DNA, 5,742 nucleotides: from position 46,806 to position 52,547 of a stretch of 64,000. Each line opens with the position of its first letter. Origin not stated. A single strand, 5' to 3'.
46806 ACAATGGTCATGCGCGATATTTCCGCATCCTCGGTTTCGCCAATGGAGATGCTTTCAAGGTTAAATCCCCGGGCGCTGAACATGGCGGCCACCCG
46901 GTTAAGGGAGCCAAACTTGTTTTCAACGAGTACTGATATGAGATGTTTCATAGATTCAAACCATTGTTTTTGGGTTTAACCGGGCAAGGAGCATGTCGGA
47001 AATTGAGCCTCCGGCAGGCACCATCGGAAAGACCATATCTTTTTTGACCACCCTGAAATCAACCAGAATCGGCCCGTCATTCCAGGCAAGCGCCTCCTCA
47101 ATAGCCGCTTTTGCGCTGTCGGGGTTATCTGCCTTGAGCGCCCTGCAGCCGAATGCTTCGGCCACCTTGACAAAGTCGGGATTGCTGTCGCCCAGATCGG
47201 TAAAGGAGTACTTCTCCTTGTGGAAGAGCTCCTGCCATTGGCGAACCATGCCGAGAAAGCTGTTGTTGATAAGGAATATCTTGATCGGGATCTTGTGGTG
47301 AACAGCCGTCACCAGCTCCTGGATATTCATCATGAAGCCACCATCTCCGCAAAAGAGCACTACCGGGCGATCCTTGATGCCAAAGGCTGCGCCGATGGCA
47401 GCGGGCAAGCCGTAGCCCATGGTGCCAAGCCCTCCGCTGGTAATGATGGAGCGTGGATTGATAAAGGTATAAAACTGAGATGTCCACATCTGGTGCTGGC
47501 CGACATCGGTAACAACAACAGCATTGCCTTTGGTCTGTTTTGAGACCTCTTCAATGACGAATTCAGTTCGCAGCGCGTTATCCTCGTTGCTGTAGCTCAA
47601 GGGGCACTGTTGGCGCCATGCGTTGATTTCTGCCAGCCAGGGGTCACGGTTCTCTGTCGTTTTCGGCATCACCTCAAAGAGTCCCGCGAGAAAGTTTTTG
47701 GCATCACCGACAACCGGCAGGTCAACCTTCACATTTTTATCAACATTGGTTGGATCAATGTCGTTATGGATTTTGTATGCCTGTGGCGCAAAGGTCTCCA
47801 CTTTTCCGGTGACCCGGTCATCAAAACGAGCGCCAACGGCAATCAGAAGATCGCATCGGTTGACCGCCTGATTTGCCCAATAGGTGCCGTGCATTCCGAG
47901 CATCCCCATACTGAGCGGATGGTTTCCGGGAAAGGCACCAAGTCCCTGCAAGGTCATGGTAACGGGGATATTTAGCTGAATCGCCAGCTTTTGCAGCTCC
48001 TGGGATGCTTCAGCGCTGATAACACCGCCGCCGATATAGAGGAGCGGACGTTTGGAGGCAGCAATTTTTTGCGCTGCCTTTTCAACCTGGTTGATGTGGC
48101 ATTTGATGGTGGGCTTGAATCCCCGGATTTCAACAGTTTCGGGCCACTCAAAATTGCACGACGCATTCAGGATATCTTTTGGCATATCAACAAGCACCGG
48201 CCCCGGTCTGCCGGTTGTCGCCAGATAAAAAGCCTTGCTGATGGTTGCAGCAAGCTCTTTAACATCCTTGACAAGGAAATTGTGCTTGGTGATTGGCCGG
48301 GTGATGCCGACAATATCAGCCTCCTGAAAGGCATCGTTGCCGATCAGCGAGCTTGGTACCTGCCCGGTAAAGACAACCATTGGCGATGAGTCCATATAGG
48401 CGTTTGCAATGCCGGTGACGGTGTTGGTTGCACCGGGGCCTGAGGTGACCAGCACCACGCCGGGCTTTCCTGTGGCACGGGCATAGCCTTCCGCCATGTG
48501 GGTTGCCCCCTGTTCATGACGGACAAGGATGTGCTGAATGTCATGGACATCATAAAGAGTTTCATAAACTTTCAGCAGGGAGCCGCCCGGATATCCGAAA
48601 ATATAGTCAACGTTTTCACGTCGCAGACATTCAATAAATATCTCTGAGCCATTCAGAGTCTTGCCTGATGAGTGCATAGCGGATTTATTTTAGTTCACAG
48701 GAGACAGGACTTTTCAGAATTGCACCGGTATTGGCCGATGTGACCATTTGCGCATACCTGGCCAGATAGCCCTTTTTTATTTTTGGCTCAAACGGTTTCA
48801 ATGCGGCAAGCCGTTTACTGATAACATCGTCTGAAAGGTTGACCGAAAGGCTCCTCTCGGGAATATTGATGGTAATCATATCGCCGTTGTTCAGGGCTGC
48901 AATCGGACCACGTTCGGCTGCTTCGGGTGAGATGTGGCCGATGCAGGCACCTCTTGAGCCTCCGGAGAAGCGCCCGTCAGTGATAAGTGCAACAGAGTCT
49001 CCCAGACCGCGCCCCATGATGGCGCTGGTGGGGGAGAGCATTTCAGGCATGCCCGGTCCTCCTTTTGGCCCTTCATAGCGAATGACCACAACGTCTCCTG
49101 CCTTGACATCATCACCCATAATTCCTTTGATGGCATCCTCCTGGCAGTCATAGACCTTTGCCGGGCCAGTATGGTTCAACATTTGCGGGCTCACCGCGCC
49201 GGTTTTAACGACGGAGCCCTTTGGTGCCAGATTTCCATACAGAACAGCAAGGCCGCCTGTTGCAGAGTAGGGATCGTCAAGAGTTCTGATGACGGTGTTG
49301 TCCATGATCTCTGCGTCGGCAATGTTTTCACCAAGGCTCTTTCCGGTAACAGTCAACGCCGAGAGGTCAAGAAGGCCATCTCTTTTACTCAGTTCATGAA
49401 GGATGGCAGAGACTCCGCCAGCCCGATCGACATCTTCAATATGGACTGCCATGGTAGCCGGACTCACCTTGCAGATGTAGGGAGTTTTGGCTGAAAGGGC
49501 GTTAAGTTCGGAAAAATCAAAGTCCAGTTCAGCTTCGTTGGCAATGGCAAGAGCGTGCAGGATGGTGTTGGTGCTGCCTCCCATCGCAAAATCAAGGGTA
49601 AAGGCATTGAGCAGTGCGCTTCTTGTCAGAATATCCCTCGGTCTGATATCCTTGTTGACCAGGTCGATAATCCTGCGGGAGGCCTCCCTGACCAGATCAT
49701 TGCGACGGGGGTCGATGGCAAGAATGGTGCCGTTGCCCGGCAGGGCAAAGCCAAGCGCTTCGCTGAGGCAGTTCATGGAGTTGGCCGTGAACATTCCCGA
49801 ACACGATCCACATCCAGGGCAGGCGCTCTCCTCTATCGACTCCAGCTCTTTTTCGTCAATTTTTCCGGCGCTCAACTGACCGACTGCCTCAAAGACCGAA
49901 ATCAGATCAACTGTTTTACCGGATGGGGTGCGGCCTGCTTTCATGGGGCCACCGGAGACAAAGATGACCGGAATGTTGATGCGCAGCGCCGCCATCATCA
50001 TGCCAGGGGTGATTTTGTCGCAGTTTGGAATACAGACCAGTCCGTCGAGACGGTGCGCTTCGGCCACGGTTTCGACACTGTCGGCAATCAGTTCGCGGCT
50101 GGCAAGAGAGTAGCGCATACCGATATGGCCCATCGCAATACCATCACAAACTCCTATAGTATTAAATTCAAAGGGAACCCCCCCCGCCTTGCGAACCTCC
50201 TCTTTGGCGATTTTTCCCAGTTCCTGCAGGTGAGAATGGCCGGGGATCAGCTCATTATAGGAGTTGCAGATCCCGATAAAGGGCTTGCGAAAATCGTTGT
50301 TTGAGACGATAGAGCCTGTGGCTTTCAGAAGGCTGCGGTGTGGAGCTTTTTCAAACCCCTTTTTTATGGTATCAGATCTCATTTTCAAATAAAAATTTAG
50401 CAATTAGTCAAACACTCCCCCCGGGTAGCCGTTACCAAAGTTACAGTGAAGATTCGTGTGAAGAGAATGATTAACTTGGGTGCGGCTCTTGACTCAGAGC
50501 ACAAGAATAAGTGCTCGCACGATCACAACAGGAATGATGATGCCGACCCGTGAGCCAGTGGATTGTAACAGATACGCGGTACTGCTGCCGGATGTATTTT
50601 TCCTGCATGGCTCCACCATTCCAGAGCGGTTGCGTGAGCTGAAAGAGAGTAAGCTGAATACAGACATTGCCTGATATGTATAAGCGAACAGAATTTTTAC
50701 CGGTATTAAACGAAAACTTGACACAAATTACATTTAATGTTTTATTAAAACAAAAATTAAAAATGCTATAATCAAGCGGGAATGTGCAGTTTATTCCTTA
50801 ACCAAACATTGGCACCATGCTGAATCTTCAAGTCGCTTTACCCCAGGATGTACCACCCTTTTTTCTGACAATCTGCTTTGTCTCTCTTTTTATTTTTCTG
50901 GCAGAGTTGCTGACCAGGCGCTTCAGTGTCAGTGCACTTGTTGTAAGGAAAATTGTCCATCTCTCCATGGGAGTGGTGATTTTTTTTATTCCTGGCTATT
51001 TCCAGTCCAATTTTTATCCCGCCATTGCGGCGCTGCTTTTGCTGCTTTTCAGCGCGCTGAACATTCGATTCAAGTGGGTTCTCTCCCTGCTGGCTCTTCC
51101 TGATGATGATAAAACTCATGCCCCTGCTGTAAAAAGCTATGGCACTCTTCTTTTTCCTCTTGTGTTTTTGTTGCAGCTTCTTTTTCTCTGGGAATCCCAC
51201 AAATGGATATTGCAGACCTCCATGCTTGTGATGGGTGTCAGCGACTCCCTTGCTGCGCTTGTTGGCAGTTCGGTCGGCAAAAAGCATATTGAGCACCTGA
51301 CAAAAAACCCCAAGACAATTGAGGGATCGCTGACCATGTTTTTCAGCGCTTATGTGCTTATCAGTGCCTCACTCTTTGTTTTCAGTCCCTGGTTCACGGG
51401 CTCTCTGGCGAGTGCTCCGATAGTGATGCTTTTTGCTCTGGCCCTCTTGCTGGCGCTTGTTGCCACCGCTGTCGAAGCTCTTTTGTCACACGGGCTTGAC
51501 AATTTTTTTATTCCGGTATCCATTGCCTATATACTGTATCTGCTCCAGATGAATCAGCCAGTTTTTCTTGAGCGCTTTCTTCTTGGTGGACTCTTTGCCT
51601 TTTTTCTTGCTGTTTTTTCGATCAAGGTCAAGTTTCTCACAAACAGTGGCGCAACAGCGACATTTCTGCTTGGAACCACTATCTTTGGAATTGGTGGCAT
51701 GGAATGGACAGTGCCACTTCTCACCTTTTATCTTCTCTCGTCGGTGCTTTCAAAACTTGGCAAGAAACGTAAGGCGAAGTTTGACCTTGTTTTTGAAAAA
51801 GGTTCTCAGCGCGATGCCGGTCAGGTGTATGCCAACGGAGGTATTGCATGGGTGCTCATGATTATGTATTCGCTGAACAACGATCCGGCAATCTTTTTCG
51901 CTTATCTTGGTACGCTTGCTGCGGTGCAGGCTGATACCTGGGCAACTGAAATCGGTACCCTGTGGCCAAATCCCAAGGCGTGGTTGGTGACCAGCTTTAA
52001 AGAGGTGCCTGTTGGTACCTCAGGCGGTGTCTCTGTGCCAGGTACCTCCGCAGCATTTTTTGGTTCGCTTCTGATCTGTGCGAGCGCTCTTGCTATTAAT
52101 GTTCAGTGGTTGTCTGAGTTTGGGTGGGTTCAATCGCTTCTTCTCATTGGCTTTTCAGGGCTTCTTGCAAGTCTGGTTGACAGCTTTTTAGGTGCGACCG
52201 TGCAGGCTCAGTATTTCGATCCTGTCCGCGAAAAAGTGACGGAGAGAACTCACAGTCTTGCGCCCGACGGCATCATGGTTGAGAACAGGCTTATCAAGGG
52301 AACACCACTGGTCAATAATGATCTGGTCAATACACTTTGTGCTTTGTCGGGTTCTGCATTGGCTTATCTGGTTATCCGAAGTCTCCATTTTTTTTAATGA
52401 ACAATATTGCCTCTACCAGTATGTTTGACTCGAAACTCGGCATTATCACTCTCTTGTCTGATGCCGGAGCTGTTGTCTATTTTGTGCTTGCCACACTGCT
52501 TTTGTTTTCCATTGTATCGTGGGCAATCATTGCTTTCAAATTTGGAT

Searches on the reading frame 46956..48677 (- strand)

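Call 16: search_protein_families(library=pfam, proteins=[window:46956-48677:-], max_evalue=0.001)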
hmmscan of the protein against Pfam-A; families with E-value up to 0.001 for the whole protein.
window:46956-48677:- (573 aa): 3 families
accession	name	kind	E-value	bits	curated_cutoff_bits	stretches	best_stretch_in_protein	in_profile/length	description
PF02775.26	TPP_enzyme_C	-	3.7e-54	183.1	21.9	1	391-541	1-151/151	Thiamine pyrophosphate enzyme, C-terminal TPP binding domain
PF00205.28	TPP_enzyme_M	-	5.5e-50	169.1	30.4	1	198-332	1-136/137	Thiamine pyrophosphate enzyme, central domain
PF02776.23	TPP_enzyme_N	-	1.4e-44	151.1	26.8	1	9-124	2-118/119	Thiamine pyrophosphate enzyme, N-terminal TPP binding domain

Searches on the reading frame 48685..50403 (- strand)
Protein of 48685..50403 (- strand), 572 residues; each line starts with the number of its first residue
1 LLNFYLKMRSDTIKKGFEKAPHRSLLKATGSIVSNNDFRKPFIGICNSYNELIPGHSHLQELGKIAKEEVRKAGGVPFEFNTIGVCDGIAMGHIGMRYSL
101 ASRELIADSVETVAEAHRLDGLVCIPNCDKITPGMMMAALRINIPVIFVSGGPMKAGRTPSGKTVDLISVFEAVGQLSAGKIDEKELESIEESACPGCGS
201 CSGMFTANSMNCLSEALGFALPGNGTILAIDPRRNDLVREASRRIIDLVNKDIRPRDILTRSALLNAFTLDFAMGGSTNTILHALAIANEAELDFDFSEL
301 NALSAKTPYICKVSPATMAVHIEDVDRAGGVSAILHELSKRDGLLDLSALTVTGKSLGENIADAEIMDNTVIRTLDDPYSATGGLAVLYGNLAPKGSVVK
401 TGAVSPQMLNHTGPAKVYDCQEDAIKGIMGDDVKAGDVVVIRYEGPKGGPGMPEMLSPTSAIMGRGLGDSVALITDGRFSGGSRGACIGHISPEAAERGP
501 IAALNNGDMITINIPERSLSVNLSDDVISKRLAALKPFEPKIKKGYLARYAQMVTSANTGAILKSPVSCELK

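Call 16: search_protein_families(library=pfam, proteins=[window:48685-50403:-], max_evalue=0.001)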
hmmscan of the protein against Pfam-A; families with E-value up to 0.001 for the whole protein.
window:48685-50403:- (572 aa): 2 families
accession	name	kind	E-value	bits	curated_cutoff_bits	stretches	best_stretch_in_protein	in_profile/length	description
PF00920.27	ILVD_EDD_N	-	1.7e-137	458.3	27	1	40-360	1-316/316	Dihydroxy-acid/6-phosphogluconate dehydratase N-terminal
PF24877.1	ILV_EDD_C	-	2.4e-79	265.7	27.7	1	371-561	2-191/191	Dihydroxy-acid/6-phosphogluconate dehydratase C-terminal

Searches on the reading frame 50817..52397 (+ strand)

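Call 51: search_protein_families(library=pfam, proteins=[window:50817-52397:+], max_evalue=0.00001)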
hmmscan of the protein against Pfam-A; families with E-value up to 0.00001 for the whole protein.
window:50817-52397:+ (526 aa): 1 family
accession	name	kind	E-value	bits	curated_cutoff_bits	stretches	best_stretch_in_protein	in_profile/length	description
PF01940.21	DUF92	-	4.6e-67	226.4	27.5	1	260-512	2-250/251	Integral membrane protein DUF92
